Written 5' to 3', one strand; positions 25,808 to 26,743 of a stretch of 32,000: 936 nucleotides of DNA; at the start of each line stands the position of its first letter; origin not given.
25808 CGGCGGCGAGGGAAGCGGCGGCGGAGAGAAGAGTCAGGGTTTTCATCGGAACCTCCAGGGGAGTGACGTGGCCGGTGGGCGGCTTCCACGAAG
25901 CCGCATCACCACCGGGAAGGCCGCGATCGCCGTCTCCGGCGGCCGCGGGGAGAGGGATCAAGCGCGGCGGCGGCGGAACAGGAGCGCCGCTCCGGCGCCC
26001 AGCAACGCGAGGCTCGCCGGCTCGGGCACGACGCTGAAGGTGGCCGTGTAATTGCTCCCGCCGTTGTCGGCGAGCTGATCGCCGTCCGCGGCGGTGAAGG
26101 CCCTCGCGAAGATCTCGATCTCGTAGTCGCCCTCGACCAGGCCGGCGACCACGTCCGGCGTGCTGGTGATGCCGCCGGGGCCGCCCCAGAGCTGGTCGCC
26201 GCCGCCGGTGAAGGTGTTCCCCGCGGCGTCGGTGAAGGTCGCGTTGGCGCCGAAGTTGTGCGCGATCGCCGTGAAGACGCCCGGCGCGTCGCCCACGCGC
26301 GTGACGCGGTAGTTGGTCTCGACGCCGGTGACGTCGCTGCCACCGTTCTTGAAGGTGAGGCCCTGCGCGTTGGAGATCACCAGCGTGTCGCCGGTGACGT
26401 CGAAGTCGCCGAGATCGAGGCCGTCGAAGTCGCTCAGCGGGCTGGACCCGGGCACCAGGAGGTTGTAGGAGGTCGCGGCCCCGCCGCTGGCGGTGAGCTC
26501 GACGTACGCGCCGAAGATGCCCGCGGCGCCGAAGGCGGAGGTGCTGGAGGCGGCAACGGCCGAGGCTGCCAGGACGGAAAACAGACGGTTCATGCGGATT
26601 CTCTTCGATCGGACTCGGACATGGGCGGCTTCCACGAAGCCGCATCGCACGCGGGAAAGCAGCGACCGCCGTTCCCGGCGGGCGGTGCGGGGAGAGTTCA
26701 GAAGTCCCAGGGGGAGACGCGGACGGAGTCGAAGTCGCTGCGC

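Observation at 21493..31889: LacI-centred alpha-glucan locus coupling a pseudopilin-like protein and PEP-CTERM surface proteins to GH13 enzymes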

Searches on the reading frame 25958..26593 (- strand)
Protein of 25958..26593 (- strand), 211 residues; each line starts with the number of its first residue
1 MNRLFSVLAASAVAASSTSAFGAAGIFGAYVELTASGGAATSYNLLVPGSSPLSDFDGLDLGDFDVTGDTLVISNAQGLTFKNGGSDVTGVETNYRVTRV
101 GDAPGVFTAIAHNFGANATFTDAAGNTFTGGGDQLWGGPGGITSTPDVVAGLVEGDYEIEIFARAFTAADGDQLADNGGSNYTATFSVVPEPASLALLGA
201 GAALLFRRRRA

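Call 6: search_protein_families(library=pfam, proteins=[window:25958-26593:-], max_evalue=0.01)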
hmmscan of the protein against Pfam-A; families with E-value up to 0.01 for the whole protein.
window:25958-26593:- (211 aa): 1 family
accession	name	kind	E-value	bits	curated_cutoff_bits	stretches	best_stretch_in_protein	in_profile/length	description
PF07589.16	PEP-CTERM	-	1.3e-05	25.5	20.7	1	189-210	2-24/24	PEP-CTERM motif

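Call 7: search_protein_families(library=ncbifam, proteins=[window:25958-26593:-], max_evalue=0.01)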
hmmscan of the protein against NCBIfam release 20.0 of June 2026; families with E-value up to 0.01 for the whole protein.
window:25958-26593:- (211 aa): 9 families
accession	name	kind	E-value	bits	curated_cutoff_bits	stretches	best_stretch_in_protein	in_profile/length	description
NF038129.1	PEP_NF038129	equivalog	1.6e-06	28.1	65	1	170-210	152-192/194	NF038129 family PEP-CTERM protein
NF033554.9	floc_PepA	equivalog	1.2e-05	25.3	80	1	63-210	131-259/261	flocculation-associated PEP-CTERM protein PepA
TIGR02595.1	PEP_CTERM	domain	1.6e-05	25.4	16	1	189-210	1-22/24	PEP-CTERM sorting domain-containing protein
NF038120.1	PEP_CTERM_QFxxD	subfamily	5.1e-05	23.2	80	1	186-211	190-215/215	NF038120 family PEP-CTERM protein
NF038125.1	PEP_CTERM_THxN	subfamily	0.00046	19.8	85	1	184-210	219-244/246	THxN family PEP-CTERM protein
NF041927.1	Xrt_dep_XDP1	equivalog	0.00048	20.2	125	1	187-210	217-241/242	exosortase-dependent surface protein XDP1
NF041538.1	PEP_EDSA_1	subfamily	0.00088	19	100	1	178-210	274-307/307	EDSAP-1 family PEP-CTERM protein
NF038126.1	PEP_CTERM_FxDxF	subfamily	0.0016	18.7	50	1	103-208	62-163/165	FxDxF family PEP-CTERM protein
NF038118.1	PEP_CTERM_CCXG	equivalog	0.0023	17.7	90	1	187-210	174-197/199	CCXG family PEP-CTERM protein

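Call 27: find_homologous_proteins(query=window:25958-26593:-)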
Query window:25958-26593:- (211 aa): 30 proteins with E <= 0.001 among 8000 candidates.
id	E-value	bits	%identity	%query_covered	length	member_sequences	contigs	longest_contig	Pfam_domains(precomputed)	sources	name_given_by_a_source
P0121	4.0e-127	440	100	100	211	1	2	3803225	PF07589.17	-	-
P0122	4.8e-65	237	80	66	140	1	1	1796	-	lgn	-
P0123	1.7e-51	193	53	97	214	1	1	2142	-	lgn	-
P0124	6.5e-46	174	47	97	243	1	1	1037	PF07589.17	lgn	-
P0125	5.6e-45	171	48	100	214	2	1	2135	PF07589.17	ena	-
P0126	8.3e-45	171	55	90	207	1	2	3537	-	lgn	-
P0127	1.0e-41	161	46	100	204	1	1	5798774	PF07589.17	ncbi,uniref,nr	ncbi:PEP-CTERM sorting domain-containing protein [Rubellicoccus peritrichatus]|uniref:PEP-CTERM sort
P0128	1.9e-40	157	46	99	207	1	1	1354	PF07589.17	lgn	-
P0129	3.3e-40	156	46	90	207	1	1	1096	-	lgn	-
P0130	3.7e-38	149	43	100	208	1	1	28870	-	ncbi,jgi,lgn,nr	ncbi:MAG: PEP-CTERM sorting domain-containing protein [Verrucomicrobia bacterium]|jgi:hypothetical p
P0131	1.3e-34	138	43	87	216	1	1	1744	-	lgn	-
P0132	8.5e-34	135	44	100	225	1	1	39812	PF07589.17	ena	-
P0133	2.4e-30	124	43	92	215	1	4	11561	PF07589.17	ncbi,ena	-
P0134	1.3e-29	121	40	91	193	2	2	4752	-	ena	-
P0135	1.7e-28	118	52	63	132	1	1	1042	-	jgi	jgi:hypothetical protein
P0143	8.5e-19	86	37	91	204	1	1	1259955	-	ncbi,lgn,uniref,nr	ncbi:hypothetical protein [Prosthecobacter sp.]|uniref:hypothetical protein n=1 Tax=Prosthecobacter 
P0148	7.5e-15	73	35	100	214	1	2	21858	PF07589.17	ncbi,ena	-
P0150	2.0e-12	65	34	90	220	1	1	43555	-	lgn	-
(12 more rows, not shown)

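Call 28: find_encoding_contigs(protein=P0127, flank=8000, max_places=2)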
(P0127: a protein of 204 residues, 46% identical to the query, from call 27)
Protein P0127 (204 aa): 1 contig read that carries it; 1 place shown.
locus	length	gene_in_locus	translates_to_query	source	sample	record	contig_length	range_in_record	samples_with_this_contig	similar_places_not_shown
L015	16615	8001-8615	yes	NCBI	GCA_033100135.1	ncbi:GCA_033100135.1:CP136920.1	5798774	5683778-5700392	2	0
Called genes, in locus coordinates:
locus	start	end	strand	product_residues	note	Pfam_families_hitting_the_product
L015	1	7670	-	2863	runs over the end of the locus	PF00128:Alpha-amylase (weak), PF03065:Glyco_hydro_57 (faint)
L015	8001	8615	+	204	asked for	PF07589:PEP_exosort_dom (weak)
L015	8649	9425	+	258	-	-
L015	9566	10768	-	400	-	PF00532:Peripla_BP_1, PF13377:Peripla_BP_3, PF00165:HTH_AraC (faint), PF12833:HTH_18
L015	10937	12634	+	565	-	PF01566:Nramp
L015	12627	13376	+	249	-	PF07883:Cupin_2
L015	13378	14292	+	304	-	PF06283:ThuA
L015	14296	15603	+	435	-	PF01408:GFO_IDH_MocA, PF19051:GFO_IDH_MocA_C2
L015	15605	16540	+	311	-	PF14100:DUF6807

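Call 29: find_encoding_contigs(protein=P0130, flank=8000, max_places=2)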
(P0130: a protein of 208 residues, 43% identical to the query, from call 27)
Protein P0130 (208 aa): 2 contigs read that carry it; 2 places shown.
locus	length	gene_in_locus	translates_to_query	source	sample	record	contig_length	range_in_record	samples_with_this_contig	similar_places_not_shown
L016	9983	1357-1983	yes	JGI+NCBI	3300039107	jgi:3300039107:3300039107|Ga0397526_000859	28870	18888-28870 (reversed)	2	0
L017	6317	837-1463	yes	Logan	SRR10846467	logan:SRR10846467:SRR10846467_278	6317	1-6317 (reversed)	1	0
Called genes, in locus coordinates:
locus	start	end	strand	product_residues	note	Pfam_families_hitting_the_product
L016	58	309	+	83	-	-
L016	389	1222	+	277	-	-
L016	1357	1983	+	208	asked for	-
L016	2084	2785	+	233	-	-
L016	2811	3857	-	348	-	PF00356:LacI, PF00532:Peripla_BP_1 (weak)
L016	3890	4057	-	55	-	-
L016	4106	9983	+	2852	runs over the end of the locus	PF00128:Alpha-amylase (weak)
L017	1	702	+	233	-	?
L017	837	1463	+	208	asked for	-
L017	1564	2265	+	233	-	-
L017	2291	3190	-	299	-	PF00532:Peripla_BP_1 (weak)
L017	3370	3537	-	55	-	-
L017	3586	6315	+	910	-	?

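Call 30: find_encoding_contigs(protein=P0132, flank=8000, max_places=2)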
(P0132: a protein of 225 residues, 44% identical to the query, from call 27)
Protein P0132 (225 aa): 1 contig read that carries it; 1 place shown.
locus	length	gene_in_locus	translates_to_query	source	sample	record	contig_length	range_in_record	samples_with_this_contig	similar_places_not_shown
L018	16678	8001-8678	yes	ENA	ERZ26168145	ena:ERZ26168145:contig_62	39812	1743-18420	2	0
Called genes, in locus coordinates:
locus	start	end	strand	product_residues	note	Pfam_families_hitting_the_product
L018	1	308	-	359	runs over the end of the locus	PF00266:Aminotran_5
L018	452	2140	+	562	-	PF02838:Glyco_hydro_20b, PF00728:Glyco_hydro_20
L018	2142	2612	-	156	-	-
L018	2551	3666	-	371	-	PF00753:Lactamase_B (weak)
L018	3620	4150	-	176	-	PF03772:Competence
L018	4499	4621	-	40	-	-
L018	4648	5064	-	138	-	PF08543:Phos_pyr_kin, PF00294:PfkB (weak)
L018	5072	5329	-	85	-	PF08543:Phos_pyr_kin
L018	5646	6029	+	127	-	-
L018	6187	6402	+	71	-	-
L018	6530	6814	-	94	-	-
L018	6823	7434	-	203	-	-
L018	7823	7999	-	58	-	-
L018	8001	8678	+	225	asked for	PF07589:PEP_exosort_dom (weak)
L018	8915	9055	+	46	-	-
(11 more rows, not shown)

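Call 47: search_solved_structures(query=A2, max_evalue=10)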
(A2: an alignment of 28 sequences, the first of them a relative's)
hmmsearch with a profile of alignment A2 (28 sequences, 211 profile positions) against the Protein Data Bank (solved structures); distinct sequences matched with E-value up to 10: 0.

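Call 49: predict_structure(alignment_id=A2)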
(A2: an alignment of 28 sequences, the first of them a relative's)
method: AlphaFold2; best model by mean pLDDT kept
length: 211 residues; sequences in the alignment: 28
mean_pLDDT: 89.3   pTM: 0.79
mean pLDDT of the five models: 89.3, 89.0, 86.0, 85.9, 84.2
residues with pLDDT >= 90: 146; 70-90: 42; 50-70: 23; < 50: 0
segments of 3 or more residues with pLDDT < 50: none
pLDDT, mean of each block of 10 residues (from residue 1): 59 60 90 95 93 95 94 97 91 98 97 96 95 91 94 97 95 91 96 73 79 64
secondary structure, 60 per line:
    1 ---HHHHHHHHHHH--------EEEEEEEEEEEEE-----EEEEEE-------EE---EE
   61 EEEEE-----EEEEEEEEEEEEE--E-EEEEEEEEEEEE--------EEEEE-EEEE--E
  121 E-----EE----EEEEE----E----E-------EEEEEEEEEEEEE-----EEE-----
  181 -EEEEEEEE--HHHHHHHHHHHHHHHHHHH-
elements in order: H4-14 E23-35 E41-46 E59-65 E71-83 E88-99 E108-112 E114-117 E133-137 E155-167 E173-175 E182-189 H192-210

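Call 53: fold_search(model_id=the predicted structure, library=pdb)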
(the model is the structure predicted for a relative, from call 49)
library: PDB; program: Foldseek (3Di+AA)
matches with E <= 10: 1261; with E <= 0.001: 3
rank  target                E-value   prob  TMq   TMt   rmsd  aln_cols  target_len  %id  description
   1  1ds6_B                4.8e-04  1.00  0.37  0.42   6.2       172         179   12  CRYSTAL STRUCTURE OF A RAC-RHOGDI COMPLEX (released 2000-07-12)
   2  1rho_A                9.2e-04  1.00  0.36  0.47   6.8       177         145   12  STRUCTURE OF RHO GUANINE NUCLEOTIDE DISSOCIATION INHIBITOR (released 1997-10-15)
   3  1qvy_A                9.7e-04  1.00  0.37  0.51   6.4       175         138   11  Crystal structure of RhoGDI K(199,200)R double mutant (released 2004-02-10)
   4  1fso                  1.0e-03  1.00  0.36  0.50   6.7       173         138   12  CRYSTAL STRUCTURE OF TRUNCATED HUMAN RHOGDI QUADRUPLE MUTANT (released 2001-05-02)
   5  1ft0_B                1.1e-03  1.00  0.38  0.52   6.1       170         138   12  CRYSTAL STRUCTURE OF TRUNCATED HUMAN RHOGDI K113A MUTANT (released 2001-05-02)
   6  9ixt_C                1.1e-03  0.91  0.26  0.26  11.4       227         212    7  Crystal structure of TEAD3 YAP binding domain with compound 2 (released 2025-04-16)
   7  1ft0_A                1.4e-03  1.00  0.35  0.49   7.2       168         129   11  CRYSTAL STRUCTURE OF TRUNCATED HUMAN RHOGDI K113A MUTANT (released 2001-05-02)
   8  2jhs                  1.8e-03  1.00  0.37  0.52   5.8       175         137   12  CRYSTAL STRUCTURE OF RHOGDI K135H,K138H,K141H MUTANT (released 2007-05-08)
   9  1ft3_B                1.9e-03  1.00  0.38  0.52   6.2       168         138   11  CRYSTAL STRUCTURE OF TRUNCATED RHOGDI K141A MUTANT (released 2001-05-02)
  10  1cc0_E                1.9e-03  1.00  0.35  0.39   7.4       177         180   10  CRYSTAL STRUCTURE OF THE RHOA.GDP-RHOGDI COMPLEX (released 2000-01-07)
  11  5fr1_B                2.0e-03  1.00  0.36  0.42   6.6       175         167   11  Double acetylated RhoGDI-alpha in complex with RhoA-GDP (released 2016-01-13)
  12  5fr2_B                2.6e-03  1.00  0.39  0.44   6.1       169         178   12  Farnesylated RhoA-GDP in complex with RhoGDI-alpha, lysine acetylated at K178 (released 2016-01-13)
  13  2jhz_A                2.7e-03  1.00  0.38  0.52   6.3       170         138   12  CRYSTAL STRUCTURE OF RHOGDI E155S, E157S MUTANT (released 2007-05-08)
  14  5h1d                  2.7e-03  1.00  0.35  0.49   6.9       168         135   11  Crystal structure of C-terminal of RhoGDI2 (released 2016-10-26)
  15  7pks_g                3.0e-03  1.00  0.37  0.11   5.5       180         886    8  Structural basis of Integrator-mediated transcription regulation (released 2021-12-08)
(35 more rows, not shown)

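Call 89: find_encoding_contigs(protein=P0143, flank=8000, max_places=1)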
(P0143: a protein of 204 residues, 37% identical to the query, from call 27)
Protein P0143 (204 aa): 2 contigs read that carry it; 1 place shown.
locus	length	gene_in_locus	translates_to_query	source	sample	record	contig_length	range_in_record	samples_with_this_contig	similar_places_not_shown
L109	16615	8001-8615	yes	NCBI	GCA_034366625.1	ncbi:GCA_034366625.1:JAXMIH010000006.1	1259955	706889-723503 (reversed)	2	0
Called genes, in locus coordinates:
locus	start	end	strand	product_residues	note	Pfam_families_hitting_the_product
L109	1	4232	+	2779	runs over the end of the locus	PF00128:Alpha-amylase (weak)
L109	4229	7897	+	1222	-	PF00128:Alpha-amylase (faint)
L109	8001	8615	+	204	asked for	-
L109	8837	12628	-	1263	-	PF00041:fn3 (faint), PF21605:CRLF2-like_D2 (faint), PF05345:He_PIG, PF00160:Pro_isomerase, PF18887:MBG_3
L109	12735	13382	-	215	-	-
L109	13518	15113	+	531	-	PF00672:HAMP, PF00512:HisKA, PF02518:HATPase_c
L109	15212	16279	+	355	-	-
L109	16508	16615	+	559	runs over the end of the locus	PF00575:S1, PF21710:Spt6_S1 (faint), PF13509:S1_2 (faint), PF24685:OB_RRP5_4th (faint), PF17092:PCB_OB (faint), PF00575:S1, PF23459:S1_RRP5 (weak)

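Call 90: find_encoding_contigs(protein=P0148, flank=8000, max_places=1)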
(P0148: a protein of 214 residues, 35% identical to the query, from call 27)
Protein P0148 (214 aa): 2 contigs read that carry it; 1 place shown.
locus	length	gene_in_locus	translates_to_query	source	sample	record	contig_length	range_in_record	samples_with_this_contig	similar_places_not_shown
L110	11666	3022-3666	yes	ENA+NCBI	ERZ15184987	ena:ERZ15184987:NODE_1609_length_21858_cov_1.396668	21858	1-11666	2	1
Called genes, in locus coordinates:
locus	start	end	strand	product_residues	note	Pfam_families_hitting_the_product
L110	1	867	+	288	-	?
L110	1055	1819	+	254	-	PF07589:PEP_exosort_dom (weak)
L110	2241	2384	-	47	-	-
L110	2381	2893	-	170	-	-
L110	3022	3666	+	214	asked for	PF07589:PEP_exosort_dom (weak)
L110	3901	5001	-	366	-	PF23310:TPR_27 (faint), PF08238:Sel1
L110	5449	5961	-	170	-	PF11026:DUF2721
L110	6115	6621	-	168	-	-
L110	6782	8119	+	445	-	PF00860:Xan_ur_permease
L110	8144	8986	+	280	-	PF01578:Cytochrom_C_asm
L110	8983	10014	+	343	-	PF05201:GlutR_N, PF01488:Shikimate_DH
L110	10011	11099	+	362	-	PF01379:Porphobil_deam, PF03900:Porphobil_deamC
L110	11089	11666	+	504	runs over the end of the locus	PF00590:TP_methylase, PF02602:HEM4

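Call 91: find_encoding_contigs(protein=P0150, flank=8000, max_places=1)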
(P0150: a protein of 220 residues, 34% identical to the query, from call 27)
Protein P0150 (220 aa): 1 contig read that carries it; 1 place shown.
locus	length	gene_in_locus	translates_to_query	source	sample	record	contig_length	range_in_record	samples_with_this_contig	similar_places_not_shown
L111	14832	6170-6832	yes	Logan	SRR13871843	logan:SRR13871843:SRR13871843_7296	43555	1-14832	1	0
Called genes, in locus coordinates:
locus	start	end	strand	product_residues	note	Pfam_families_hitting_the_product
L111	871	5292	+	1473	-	PF18676:MBG_2, PF18657:YDG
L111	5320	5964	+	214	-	-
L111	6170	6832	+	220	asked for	-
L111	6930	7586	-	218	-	-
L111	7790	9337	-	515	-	PF09721:Exosortase_EpsH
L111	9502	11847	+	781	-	PF09699:Paired_CXXCH_1 (faint), PF14522:Cytochrome_C7 (faint), PF02335:Cytochrom_C552 (weak), PF13646:HEAT_2 (weak), PF13371:TPR_9 (weak), PF13424:TPR_12 (weak), PF14559:TPR_19, PF13432:TPR_16 (weak), +10 more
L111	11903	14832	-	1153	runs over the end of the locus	PF01833:TIG, PF00041:fn3 (weak), PF00034:Cytochrom_C (faint), PF06537:DHOR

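Call 92: find_encoding_contigs(protein=P0133, flank=8000, max_places=1)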
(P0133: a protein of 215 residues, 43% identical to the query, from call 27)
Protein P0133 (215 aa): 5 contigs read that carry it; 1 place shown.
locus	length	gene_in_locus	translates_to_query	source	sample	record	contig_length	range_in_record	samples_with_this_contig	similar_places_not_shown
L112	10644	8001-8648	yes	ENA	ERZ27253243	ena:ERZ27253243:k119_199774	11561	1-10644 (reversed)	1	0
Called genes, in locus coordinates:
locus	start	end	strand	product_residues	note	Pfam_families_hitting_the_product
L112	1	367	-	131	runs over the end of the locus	-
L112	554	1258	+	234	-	PF00849:PseudoU_synth_2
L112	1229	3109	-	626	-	PF02129:Peptidase_S15, PF00326:Peptidase_S9 (weak), PF08530:PepX_C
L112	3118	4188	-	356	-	PF15902:Sortilin-Vps10 (faint), PF02012:BNR (faint)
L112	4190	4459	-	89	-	-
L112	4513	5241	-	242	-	-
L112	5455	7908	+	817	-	PF00128:Alpha-amylase, PF21331:Isoamylase_C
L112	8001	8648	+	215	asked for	PF07589:PEP_exosort_dom (weak)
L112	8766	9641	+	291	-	PF00892:EamA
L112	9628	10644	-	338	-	?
